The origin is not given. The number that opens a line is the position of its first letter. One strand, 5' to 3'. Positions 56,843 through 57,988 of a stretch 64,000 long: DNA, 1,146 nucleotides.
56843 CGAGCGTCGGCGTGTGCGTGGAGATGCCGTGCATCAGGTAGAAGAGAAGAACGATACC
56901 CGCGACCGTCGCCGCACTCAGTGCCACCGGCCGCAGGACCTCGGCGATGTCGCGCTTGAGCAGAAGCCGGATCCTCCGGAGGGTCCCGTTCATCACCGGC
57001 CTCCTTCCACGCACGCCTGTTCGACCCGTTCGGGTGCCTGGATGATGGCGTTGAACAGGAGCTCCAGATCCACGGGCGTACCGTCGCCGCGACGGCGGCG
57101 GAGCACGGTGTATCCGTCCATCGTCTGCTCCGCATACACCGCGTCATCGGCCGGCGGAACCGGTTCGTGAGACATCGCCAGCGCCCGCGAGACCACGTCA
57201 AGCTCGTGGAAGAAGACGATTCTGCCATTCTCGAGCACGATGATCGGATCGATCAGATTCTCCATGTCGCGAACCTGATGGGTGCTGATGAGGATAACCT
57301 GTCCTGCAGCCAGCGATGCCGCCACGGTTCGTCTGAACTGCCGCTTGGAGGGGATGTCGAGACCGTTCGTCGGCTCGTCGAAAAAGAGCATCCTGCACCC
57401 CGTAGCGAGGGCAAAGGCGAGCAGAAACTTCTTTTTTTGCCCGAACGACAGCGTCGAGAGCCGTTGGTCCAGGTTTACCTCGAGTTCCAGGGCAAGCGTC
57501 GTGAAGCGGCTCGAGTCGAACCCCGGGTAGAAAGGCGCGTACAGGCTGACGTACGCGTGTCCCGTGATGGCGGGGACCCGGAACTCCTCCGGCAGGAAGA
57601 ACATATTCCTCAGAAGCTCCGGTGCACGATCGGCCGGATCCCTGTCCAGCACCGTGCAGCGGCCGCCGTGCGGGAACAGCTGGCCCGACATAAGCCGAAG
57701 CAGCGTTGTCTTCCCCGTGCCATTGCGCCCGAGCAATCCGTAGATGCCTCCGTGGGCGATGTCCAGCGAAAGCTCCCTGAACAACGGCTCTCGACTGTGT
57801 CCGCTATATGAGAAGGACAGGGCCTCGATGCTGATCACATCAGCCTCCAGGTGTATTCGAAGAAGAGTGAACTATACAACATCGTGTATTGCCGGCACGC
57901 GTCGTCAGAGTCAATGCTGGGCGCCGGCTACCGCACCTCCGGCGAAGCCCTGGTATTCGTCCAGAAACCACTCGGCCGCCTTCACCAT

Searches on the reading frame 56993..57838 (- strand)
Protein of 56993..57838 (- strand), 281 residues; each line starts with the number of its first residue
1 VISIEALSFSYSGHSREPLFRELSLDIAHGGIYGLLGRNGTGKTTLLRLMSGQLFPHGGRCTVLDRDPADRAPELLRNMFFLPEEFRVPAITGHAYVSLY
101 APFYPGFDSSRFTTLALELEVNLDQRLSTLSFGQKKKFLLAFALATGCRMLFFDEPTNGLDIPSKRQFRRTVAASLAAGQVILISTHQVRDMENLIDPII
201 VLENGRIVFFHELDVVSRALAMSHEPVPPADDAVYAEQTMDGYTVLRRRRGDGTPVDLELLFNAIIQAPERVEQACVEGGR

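Call 3: search_protein_families(library=pfam, proteins=[window:56993-57838:-], max_evalue=0.01)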
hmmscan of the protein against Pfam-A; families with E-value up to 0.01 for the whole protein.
window:56993-57838:- (281 aa): 2 families
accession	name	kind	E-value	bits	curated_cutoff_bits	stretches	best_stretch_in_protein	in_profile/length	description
PF00005.33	ABC_tran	-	1.3e-19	71.6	25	1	21-158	2-137/137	ABC transporter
PF13304.12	AAA_21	-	7.3e-12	46.4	27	1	125-188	233-299/304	AAA domain, putative AbiEii toxin, Type IV TA system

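Call 4: search_protein_families(library=ncbifam, proteins=[window:56993-57838:-], max_evalue=0.01)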
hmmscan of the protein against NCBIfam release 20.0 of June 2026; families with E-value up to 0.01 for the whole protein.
window:56993-57838:- (281 aa): 183 families (the best 25 are shown)
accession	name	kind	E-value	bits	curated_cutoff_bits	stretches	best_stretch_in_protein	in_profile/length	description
TIGR01188.1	drrA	subfamily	1.6e-30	106.4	312.45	1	21-211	10-206/302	daunorubicin resistance ABC transporter, ATP-binding protein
NF047565.1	PSM_export_PmtA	equivalog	3.3e-28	98.8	350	1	20-220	17-219/282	phenol-soluble modulin export ABC transporter ATP-binding protein PmtA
TIGR03375.1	type_I_sec_LssB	subfamily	3.5e-27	95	693.1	2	120-220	594-692/696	type I secretion system permease/ATPase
NF010059.0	PRK13536.1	equivalog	2.7e-24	85.5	549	2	119-207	164-252/342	nodulation factor ABC transporter ATP-binding protein NodI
TIGR01288.1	nodI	equivalog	1.8e-23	83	424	2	119-208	125-214/303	nodulation factor ABC transporter ATP-binding protein NodI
TIGR04521.1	ECF_ATPase_2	equivalog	5.8e-23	81.4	330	2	120-212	135-228/279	energy-coupling factor transporter ATPase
NF000355.4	ribo_prot_ABC_F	equivalog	1.5e-22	80.1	380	1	4-209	3-194/499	ribosomal protection-like ABC-F family protein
TIGR03522.1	GldA_ABC_ATP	equivalog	2.8e-22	79.5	402.6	1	17-217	15-220/301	gliding motility-associated ABC transporter ATP-binding subunit GldA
TIGR01189.1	ccmA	equivalog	4.1e-22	78.8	131.6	1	17-194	13-192/198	heme ABC exporter ATP-binding protein CcmA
TIGR03740.1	galliderm_ABC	subfamily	7.6e-22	78.1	309.75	1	19-212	15-207/223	lantibiotic protection ABC transporter ATP-binding subunit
TIGR01166.1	cbiO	subfamily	1e-21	77.3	211.8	2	121-189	119-187/190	cobalt ABC transporter, ATP-binding protein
NF010060.0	PRK13537.1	equivalog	1.2e-21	76.9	521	1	20-207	31-224/314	nodulation factor ABC transporter ATP-binding protein NodI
TIGR03864.1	PQQ_ABC_ATP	hypoth_equivalog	1.6e-21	76.9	302.25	2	116-209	119-212/236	ABC transporter, ATP-binding subunit, PQQ-dependent alcohol dehydrogenase system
TIGR04520.1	ECF_ATPase_1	equivalog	1.6e-21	76.9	315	2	2-69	1-67/269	energy-coupling factor transporter ATPase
TIGR03873.1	F420-0_ABC_ATP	hypoth_equivalog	2e-21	76.4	372.4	2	119-209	127-217/256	putative F420-0 ABC transporter ATP-binding protein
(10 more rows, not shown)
